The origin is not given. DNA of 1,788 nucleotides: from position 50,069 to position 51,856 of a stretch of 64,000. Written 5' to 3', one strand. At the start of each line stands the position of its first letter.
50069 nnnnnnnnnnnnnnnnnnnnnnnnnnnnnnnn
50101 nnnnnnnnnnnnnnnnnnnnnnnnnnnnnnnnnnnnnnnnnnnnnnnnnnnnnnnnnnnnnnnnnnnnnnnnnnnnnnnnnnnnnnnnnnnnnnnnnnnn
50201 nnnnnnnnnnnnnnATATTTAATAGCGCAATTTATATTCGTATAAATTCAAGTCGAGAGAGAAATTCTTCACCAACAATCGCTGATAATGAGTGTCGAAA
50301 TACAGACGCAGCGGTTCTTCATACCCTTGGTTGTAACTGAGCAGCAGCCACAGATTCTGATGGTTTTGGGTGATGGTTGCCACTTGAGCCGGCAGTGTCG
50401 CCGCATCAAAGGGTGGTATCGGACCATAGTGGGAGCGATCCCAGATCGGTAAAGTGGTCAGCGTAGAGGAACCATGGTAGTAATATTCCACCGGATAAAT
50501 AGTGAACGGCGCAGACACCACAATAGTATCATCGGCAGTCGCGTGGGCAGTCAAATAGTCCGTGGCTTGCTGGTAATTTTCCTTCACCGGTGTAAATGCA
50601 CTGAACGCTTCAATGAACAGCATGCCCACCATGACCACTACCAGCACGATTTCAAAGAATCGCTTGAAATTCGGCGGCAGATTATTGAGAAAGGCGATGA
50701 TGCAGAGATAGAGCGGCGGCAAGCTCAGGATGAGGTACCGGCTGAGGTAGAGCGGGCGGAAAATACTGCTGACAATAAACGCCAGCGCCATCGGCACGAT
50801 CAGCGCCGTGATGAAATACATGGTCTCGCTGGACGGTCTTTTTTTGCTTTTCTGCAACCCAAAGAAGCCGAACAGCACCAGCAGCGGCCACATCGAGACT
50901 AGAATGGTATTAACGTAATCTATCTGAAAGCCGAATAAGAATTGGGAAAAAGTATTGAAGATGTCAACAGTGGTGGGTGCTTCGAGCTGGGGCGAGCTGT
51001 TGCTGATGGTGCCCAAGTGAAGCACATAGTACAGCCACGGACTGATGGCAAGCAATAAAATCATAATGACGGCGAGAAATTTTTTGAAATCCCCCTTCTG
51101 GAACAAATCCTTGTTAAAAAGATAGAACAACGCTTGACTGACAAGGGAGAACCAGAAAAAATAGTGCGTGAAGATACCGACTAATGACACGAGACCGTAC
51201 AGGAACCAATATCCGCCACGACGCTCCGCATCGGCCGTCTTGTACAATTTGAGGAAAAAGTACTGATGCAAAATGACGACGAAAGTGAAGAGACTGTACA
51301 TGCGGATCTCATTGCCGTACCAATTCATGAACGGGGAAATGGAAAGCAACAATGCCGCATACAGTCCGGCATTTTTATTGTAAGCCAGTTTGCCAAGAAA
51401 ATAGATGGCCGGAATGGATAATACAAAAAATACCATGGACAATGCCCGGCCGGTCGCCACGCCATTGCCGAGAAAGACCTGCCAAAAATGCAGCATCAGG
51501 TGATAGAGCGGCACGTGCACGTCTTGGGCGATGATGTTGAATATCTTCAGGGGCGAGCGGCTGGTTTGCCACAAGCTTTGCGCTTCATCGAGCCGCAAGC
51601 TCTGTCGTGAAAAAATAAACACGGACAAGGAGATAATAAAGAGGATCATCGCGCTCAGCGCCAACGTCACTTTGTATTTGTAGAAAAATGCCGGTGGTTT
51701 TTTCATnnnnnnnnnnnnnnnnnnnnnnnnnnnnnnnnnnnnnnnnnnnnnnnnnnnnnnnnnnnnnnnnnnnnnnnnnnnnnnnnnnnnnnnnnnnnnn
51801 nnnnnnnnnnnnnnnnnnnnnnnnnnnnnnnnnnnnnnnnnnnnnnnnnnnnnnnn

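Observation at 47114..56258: Eight-gene cellulose-like exopolysaccharide / glycosylation operon plus a divergent polyprenyl-phosphate sugar synthase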

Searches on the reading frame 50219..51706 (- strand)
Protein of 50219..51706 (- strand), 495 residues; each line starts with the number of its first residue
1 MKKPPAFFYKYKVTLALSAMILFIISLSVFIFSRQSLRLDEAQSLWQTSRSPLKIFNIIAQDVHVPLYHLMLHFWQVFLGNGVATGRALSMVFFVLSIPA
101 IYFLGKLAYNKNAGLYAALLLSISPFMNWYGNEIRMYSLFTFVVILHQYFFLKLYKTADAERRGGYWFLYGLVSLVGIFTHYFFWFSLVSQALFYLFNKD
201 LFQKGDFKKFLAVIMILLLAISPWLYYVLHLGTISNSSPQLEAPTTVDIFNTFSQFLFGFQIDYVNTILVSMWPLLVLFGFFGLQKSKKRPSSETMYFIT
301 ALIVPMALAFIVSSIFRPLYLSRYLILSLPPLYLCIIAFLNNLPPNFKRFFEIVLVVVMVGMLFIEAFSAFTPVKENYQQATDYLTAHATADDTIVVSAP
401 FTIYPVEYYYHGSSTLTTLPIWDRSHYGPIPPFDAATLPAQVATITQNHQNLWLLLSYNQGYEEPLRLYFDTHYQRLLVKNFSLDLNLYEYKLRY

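Call 4: search_protein_families(library=pfam, proteins=[window:50219-51706:-], max_evalue=0.01)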
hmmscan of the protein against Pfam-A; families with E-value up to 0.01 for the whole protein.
window:50219-51706:- (495 aa): 1 family
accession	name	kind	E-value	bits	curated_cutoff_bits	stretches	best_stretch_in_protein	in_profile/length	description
PF13231.12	PMT_2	-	2.6e-11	44.4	26.1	1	64-227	2-160/160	Dolichyl-phosphate-mannose-protein mannosyltransferase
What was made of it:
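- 50219..51706 (-): g4: GT-C fold glycosyltransferase (495 aa). It has about 9-11 TM helices and a C-terminal extracytoplasmic alpha/beta domain rich in invariant Tyr/Trp. It is the proposed extracellular transferase that uses a polyprenyl-phosphate sugar. PMT_2, 2.6e-11 (call 4).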

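Call 5: search_protein_families(library=ncbifam, proteins=[window:50219-51706:-], max_evalue=0.01)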
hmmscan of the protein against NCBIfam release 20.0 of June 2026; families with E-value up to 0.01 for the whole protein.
window:50219-51706:- (495 aa): 2 families
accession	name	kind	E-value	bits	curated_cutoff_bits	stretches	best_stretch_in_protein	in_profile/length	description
NF052499.1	MnslTaseMT1671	equivalog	1.8e-11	43.2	900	1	25-398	37-407/523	mannosyltransferase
NF047440.1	LA3751_2_3_fam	subfamily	7.4e-06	25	200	1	89-410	104-426/460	LA_3751/LA_3752 family putative glycosyltransferase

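Call 23: search_solved_structures(query=window:50219-51706:-, max_evalue=1, show_alignments=2)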
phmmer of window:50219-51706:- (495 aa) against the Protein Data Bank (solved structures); distinct sequences matched with E-value up to 1: 0.
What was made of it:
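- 50219..51706 (-): No sequence hit in PDB (call 23).
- Tried and rejected: GT-C against PDB by sequence: nothing (call 23).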

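Call 24: find_homologous_proteins(query=window:50219-51706:-, max_evalue=0.00001)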
Query window:50219-51706:- (495 aa): 1031 proteins with E <= 0.00001 among 8000 candidates; the best 120 are listed.
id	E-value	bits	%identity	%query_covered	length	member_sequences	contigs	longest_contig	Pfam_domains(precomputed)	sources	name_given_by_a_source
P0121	1.4e-262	890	80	100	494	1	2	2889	PF13231.13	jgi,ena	-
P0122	8.5e-262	887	80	100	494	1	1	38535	PF13231.13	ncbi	-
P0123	2.4e-239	813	74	99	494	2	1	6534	PF13231.13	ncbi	-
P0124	9.0e-232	788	74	96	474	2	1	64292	PF13231.13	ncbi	-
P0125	1.6e-184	633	58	99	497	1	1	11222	PF13231.13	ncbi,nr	ncbi:MAG: rane protein-like protein [Candidatus Nomurabacteria bacterium]|nr:rane protein-like prote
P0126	7.0e-183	627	58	97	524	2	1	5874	PF13231.13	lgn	-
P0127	1.4e-179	616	56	100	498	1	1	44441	PF13231.13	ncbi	-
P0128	2.6e-179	615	58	99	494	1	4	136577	PF13231.13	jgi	jgi:mannosyltransferase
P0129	5.1e-178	611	59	98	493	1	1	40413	PF13231.13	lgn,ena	-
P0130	1.3e-177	610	55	98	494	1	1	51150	PF13231.13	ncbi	-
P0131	1.3e-177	610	55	100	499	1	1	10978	PF13231.13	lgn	-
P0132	1.3e-176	606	56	97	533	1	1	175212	-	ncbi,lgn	-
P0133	3.4e-174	599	54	100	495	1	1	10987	PF13231.13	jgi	jgi:mannosyltransferase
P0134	1.1e-173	597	55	98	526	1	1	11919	PF13231.13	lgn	-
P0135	1.2e-173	597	54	100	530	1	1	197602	PF13231.13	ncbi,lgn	-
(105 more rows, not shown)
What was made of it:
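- JGI names the family mannosyltransferase (call 24).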

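Call 31: predict_structure(alignment_id=A2)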
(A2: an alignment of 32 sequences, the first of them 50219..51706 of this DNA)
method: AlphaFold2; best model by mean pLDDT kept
length: 495 residues; sequences in the alignment: 32
mean_pLDDT: 83.6   pTM: 0.84
mean pLDDT of the five models: 83.6, 81.8, 81.3, 81.1, 79.9
residues with pLDDT >= 90: 244; 70-90: 165; 50-70: 50; < 50: 36
segments of 3 or more residues with pLDDT < 50: 1-3, 236-254, 256-263, 265-267
pLDDT, mean of each block of 10 residues (from residue 1): 63 95 94 78 84 87 86 93 89 97 97 96 89 89 97 94 95 96 93 95 93 97 91 54 37 43 47 61 63 91 87 72 74 90 89 91 77 67 94 88 86 91 69 87 91 88 90 95 89 86
secondary structure, 60 per line:
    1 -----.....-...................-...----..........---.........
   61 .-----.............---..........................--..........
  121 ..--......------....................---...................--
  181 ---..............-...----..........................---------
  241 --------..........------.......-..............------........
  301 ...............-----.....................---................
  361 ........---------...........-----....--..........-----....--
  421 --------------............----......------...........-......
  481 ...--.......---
elements in order: H6-10 H12-30 H39-48 H52-61 H67-79 H83-108 H111-122 H125-130 H137-156 H160-178 H184-197 H206-231 H249-258 H265-271 H273-286 H293-315 H321-341 H345-368 H378-388 E394-397 H400-409 E415-418 H435-446 E451-456 H463-473 E475-483 E486-492

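Call 36: fold_search(model_id=the predicted structure, library=pdb)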
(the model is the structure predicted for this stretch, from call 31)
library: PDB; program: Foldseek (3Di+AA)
matches with E <= 10: 567; with E <= 0.001: 32
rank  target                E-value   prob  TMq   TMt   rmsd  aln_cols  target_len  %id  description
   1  6s7t_A                4.4e-07  1.00  0.54  0.40   9.9       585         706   14  Cryo-EM structure of human oligosaccharyltransferase complex OST-B (released 2019-12-18)
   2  5f15                  4.8e-07  1.00  0.56  0.52   9.9       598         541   13  Crystal Structure of ArnT from Cupriavidus metallidurans bound to Undecaprenyl phosphate (released 2016-02-17)
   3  5ezm                  5.5e-07  1.00  0.59  0.55   6.7       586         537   13  Crystal Structure of ArnT from Cupriavidus metallidurans in the apo state (released 2016-02-17)
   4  8agb_A                7.4e-07  1.00  0.56  0.45  12.2       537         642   12  Structure of yeast oligosaccharylransferase complex with lipid-linked oligosaccharide bound (released 2022-12-07)
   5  7oci_F                8.5e-07  1.00  0.54  0.43  11.5       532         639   12  Cryo-EM structure of yeast Ost6p containing oligosaccharyltransferase complex (released 2022-02-16)
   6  8b6l_I                1.3e-06  1.00  0.51  0.39  16.0       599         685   13  Subtomogram average of the human Sec61-TRAP-OSTA-translocon (released 2022-12-07)
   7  8age_A                1.5e-06  1.00  0.53  0.43  10.2       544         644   12  Structure of yeast oligosaccharylransferase complex with acceptor peptide bound (released 2022-12-07)
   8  8pn9_A                1.7e-06  1.00  0.56  0.44  12.8       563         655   13  Structure of human oligosaccharyltransferase OST-A complex bound to NGI-1 (released 2024-05-08)
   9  6s7o_A                2.0e-06  1.00  0.53  0.42  13.1       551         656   14  Cryo-EM structure of human oligosaccharyltransferase complex OST-A (released 2019-12-18)
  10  9n9j_I                2.6e-06  1.00  0.50  0.37  16.2       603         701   12  Structure of a GRP94 folding intermediate engaged with a CCDC134- and FKBP11-bound secretory translocon (released 2025-11-19)
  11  3rce_A                2.8e-06  1.00  0.47  0.36   9.4       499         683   12  Bacterial oligosaccharyltransferase PglB (released 2011-06-15)
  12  3waj                  3.2e-06  1.00  0.52  0.35  13.0       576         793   12  Crystal structure of the Archaeoglobus fulgidus oligosaccharyltransferase (O29867_ARCFU) complex with Zn and sulfate (released 2013-10-30)
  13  6ezn_F                3.8e-06  1.00  0.53  0.42  13.6       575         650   12  Cryo-EM structure of the yeast oligosaccharyltransferase (OST) complex (released 2018-01-17)
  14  3wak                  5.6e-06  1.00  0.52  0.33  12.4       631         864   13  Crystal structure of the Archaeoglobus fulgidus oligosaccharyltransferase (O29867_ARCFU) in the apo form (released 2013-10-30)
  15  9s6u_A                6.4e-06  1.00  0.56  0.52   7.7       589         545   13  Ternary cryo-EM structure of human ALG9 with Dol25-PP-GlcNAc2Man8, Dol25-P-Man and Fab (released 2026-03-18)
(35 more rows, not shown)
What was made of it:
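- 50219..51706 (-): The AF2 model (pLDDT 83.6) matches ArnT 5ezm with TMq 0.59, and also STT3, PglB, ALG9 and Pmt4 (calls 31, 36).
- On Three-component GtrB/GtrA/GT-C glycosylation system: The model matches ArnT, STT3 and PglB (call 36).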

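Call 40: find_encoding_contigs(protein=P0124, flank=10000, max_places=3)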
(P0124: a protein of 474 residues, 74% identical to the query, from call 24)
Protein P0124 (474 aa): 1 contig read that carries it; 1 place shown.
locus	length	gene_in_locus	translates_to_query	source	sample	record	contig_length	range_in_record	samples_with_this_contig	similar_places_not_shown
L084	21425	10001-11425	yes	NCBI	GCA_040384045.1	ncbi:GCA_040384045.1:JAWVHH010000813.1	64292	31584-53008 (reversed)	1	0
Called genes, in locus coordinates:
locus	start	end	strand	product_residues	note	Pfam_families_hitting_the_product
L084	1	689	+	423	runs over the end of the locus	PF00344:SecY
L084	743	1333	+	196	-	PF00406:ADK, PF06414:Zeta_toxin (faint), PF13671:AAA_33 (faint), PF13207:AAA_17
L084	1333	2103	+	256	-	PF00557:Peptidase_M24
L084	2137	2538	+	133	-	-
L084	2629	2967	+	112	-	PF01588:tRNA_bind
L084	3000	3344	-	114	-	PF00453:Ribosomal_L20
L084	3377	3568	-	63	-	PF01632:Ribosomal_L35p (weak)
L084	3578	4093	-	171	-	PF05198:IF3_N, PF00707:IF3_C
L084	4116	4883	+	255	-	PF01509:TruB_N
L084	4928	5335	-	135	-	PF01258:zf-dskA_traR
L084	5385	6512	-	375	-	PF00535:Glycos_transf_2, PF10111:Glyco_tranf_2_2 (weak), PF13641:Glyco_tranf_2_3 (weak), PF04138:GtrA_DPMS_TM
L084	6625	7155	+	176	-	-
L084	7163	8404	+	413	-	PF01270:Glyco_hydro_8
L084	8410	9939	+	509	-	PF13506:Glyco_transf_21, PF00535:Glycos_transf_2, PF13641:Glyco_tranf_2_3, PF13632:Glyco_trans_2_3, PF03552:Cellulose_synt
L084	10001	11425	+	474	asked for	PF13231:PMT_2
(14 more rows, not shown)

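Call 62: search_protein_representatives(protein=window:50219-51706:-)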
Query: 495 residues. Proteins with E-value up to 0.001 (for the whole library): 25750; up to 1e-10: 9375; up to 1e-30: 163. The best 150 are listed.
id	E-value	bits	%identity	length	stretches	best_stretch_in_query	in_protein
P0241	6.0e-161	553.1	54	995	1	16-495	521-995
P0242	1.8e-149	515.3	50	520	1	11-495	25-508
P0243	5.2e-134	464.3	46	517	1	14-495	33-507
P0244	6.4e-134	464.0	59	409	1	5-360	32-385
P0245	9.0e-132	456.9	47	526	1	18-495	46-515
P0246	2.5e-125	435.7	44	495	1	19-495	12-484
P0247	3.1e-124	432.1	44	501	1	15-493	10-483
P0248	3.5e-119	415.4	43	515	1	17-495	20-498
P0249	4.5e-116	405.1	44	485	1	17-495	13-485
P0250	5.3e-116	404.9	44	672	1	13-495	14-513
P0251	3.9e-115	402.0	43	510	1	14-492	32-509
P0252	1.2e-114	400.4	43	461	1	36-495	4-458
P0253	7.6e-114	397.8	42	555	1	20-492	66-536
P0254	2.2e-111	389.7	40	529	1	16-495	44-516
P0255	3.8e-109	382.3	39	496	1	13-495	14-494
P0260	1.4e-104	367.2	42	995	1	10-491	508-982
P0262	7.8e-101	354.8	38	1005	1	15-485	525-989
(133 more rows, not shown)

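Call 65: find_encoding_contigs(protein=P0241, flank=6000, max_places=4)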
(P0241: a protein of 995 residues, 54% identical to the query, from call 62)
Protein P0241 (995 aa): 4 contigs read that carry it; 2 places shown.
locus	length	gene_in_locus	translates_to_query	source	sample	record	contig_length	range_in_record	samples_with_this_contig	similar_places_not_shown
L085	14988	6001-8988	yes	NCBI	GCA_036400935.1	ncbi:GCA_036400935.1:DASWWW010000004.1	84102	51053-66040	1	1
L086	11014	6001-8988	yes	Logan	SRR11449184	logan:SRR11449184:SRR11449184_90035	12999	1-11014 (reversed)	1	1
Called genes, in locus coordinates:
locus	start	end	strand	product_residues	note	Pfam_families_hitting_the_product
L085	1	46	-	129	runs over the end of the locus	PF00293:NUDIX, PF14815:NUDIX_4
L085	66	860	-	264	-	PF10604:Polyketide_cyc2 (faint), PF08327:AHSA1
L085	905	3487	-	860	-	PF00690:Cation_ATPase_N, PF00122:E1-E2_ATPase, PF00702:Hydrolase, PF13246:Cation_ATPase, PF08282:Hydrolase_3 (faint), PF00689:Cation_ATPase_C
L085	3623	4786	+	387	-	PF00535:Glycos_transf_2, PF10111:Glyco_tranf_2_2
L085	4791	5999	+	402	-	PF01270:Glyco_hydro_8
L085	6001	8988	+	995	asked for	PF13506:Glyco_transf_21, PF00535:Glycos_transf_2, PF13641:Glyco_tranf_2_3, PF13632:Glyco_trans_2_3, PF03552:Cellulose_synt, PF13231:PMT_2 (weak)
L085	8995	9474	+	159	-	PF01467:CTP_transf_like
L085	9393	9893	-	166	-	PF04138:GtrA_DPMS_TM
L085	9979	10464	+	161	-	PF05974:DUF892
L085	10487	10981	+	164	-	-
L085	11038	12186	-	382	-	-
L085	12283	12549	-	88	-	-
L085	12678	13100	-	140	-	-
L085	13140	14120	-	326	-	PF07992:Pyr_redox_2 (faint), PF00890:FAD_binding_2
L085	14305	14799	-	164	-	PF01243:PNPOx_N (weak)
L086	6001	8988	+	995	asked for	PF13506:Glyco_transf_21, PF00535:Glycos_transf_2, PF13641:Glyco_tranf_2_3, PF13632:Glyco_trans_2_3, PF03552:Cellulose_synt, PF13231:PMT_2 (weak)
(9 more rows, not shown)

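Call 67: find_encoding_contigs(protein=P0260, flank=6000, max_places=3)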
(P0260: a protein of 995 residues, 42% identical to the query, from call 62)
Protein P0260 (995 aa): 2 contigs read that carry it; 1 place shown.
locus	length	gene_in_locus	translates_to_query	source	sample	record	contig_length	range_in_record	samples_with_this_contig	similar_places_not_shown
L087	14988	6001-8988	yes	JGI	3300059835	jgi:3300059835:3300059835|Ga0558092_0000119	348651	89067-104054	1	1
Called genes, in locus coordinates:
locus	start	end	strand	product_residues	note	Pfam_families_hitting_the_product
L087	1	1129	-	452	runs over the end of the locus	PF07690:MFS_1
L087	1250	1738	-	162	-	-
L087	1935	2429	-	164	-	PF03167:UDG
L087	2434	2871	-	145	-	-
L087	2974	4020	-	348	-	PF03631:Virul_fac_BrkB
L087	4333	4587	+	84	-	PF19701:DUF6199 (weak)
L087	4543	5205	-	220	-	-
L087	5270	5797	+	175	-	-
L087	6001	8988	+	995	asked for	PF00535:Glycos_transf_2, PF13641:Glyco_tranf_2_3, PF13506:Glyco_transf_21, PF13632:Glyco_trans_2_3, PF03552:Cellulose_synt, PF13231:PMT_2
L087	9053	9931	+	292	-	PF00892:EamA, PF03151:TPT (faint), PF00892:EamA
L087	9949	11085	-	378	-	-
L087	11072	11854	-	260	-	-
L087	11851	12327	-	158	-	-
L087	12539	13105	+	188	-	-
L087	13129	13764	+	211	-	PF27704:GuanidinoAc_N-MeTrfase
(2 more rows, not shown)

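Call 68: find_encoding_contigs(protein=P0262, flank=6000, max_places=3)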
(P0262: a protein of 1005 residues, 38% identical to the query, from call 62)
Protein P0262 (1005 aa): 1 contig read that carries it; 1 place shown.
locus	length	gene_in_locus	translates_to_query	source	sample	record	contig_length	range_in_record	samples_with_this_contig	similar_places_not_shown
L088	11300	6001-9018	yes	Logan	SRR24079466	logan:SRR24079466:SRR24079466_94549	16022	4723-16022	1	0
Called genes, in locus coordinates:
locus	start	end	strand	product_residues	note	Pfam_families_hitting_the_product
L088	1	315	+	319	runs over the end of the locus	PF01073:3Beta_HSD, PF01370:Epimerase, PF02719:Polysacc_synt_2, PF04321:RmlD_sub_bind, PF07993:NAD_binding_4, PF16363:GDP_Man_Dehyd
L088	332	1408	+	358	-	PF00483:NTP_transferase, PF12804:NTP_transf_3, PF00132:Hexapep (faint), PF25087:GMPPB_C (weak)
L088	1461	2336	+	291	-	PF00483:NTP_transferase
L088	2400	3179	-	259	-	-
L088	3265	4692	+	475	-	PF01341:Glyco_hydro_6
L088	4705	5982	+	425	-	PF01270:Glyco_hydro_8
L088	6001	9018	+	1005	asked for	PF00535:Glycos_transf_2, PF13641:Glyco_tranf_2_3, PF13506:Glyco_transf_21, PF13632:Glyco_trans_2_3, PF13231:PMT_2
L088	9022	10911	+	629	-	PF22612:GH113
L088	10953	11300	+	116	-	?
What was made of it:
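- NDP-sugar genes lie next to L088 (call 68).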
